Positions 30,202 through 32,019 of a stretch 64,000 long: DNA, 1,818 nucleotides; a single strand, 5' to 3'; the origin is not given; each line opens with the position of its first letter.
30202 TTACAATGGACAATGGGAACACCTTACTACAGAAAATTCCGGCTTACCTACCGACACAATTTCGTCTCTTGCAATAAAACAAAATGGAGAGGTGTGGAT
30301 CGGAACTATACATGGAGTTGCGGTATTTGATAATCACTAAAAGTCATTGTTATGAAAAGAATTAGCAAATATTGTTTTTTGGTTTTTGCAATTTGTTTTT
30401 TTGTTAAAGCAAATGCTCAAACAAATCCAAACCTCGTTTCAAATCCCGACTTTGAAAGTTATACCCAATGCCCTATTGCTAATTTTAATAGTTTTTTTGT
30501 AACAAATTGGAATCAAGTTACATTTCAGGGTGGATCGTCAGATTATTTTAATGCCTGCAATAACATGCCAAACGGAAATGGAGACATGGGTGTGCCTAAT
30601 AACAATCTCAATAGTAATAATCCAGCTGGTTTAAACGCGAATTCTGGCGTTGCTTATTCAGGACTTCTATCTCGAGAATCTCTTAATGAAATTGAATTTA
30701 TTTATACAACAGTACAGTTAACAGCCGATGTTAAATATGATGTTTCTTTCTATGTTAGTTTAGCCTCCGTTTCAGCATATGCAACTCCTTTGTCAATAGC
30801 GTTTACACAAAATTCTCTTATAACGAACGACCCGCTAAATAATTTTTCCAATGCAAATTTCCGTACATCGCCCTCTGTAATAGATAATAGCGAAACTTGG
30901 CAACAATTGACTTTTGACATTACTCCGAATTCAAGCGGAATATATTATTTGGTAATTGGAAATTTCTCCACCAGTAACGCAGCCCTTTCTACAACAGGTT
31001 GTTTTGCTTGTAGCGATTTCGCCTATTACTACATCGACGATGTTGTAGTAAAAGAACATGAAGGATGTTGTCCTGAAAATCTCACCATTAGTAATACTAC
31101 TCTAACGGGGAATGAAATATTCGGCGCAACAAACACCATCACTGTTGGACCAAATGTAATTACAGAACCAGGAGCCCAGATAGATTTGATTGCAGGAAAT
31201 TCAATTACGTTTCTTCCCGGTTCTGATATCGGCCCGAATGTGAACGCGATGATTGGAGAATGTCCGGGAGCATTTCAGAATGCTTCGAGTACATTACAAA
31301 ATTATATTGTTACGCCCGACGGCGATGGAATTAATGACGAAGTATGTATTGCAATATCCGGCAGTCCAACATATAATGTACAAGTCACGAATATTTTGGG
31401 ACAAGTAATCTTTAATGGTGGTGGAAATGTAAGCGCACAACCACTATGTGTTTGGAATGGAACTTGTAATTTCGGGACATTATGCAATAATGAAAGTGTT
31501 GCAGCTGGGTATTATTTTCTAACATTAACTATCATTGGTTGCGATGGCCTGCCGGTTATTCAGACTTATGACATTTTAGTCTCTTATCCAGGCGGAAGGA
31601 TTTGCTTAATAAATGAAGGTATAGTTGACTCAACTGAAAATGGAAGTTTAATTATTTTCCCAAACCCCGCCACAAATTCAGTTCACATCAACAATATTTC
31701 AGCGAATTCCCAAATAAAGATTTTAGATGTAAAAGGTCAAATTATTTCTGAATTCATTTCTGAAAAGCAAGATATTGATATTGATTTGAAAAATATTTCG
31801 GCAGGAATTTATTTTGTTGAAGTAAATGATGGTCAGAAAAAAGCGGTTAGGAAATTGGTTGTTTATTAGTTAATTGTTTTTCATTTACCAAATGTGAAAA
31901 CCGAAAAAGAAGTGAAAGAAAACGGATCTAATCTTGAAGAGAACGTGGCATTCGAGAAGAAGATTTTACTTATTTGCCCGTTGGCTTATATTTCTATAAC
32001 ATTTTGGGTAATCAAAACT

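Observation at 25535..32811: A 7.1-kb islet without mobility genes, bounded by a 102-bp duplication of the tsaB 3-prime end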

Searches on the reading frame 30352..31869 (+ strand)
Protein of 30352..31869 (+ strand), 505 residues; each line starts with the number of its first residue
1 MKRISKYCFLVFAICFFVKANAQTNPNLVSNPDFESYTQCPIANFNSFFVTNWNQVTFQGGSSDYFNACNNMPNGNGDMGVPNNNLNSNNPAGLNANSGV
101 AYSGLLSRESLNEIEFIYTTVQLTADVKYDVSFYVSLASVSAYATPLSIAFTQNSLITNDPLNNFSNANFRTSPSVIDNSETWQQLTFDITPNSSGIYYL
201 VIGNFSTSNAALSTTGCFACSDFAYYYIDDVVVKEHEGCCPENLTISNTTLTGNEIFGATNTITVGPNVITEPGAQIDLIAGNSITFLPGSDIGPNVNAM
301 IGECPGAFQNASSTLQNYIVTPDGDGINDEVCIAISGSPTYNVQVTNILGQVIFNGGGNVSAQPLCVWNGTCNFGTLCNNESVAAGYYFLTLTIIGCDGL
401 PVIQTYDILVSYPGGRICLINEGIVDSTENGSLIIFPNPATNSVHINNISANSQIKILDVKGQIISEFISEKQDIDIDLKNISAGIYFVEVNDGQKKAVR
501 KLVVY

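Call 7: search_protein_families(library=pfam, proteins=[window:30352-31869:+], max_evalue=0.01)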
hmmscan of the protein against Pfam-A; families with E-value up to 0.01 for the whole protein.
window:30352-31869:+ (505 aa): 2 families
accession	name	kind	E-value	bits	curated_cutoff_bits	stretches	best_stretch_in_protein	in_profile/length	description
PF18962.6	Por_Secre_tail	-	1.9e-17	63.8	27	1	435-504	1-75/75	Secretion system C-terminal sorting domain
PF13585.12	CHU_C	-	3.7e-09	37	27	1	316-394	4-72/86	CHU_C Type IX secretion signal domain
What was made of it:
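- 30352..31869 (+): i6: T9SS cargo protein carrying CHU_C and Por_Secre_tail (505 aa). Pfam (call 7).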

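Call 56: search_protein_families(library=ncbifam, proteins=[window:30352-31869:+], max_evalue=0.01)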
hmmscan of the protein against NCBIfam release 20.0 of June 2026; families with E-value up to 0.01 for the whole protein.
window:30352-31869:+ (505 aa): 4 families
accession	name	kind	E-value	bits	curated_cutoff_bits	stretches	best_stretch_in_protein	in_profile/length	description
TIGR04183.1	Por_Secre_tail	domain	2.7e-15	56.1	23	1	435-504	1-71/72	T9SS type A sorting domain-containing protein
NF038113.1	T9SSA_dep_M36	equivalog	8.8e-11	40.7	885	1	426-504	786-868/869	T9SS-dependent M36 family metallopeptidase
NF052228.1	T9SS_PorZ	equivalog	2.8e-07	29.3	260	1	429-504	669-755/757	type IX secretion system anionic LPS delivery protein PorZ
NF050177.1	TapA_OM_Porphy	equivalog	3.8e-05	22.6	500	1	429-504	467-543/544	TapA/TapC family T9SS-dependent outer membrane protein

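Call 57: search_protein_families(library=phrogs, proteins=[window:30352-31869:+], max_evalue=0.001)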
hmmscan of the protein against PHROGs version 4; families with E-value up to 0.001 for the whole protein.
window:30352-31869:+ (505 aa): 0 families
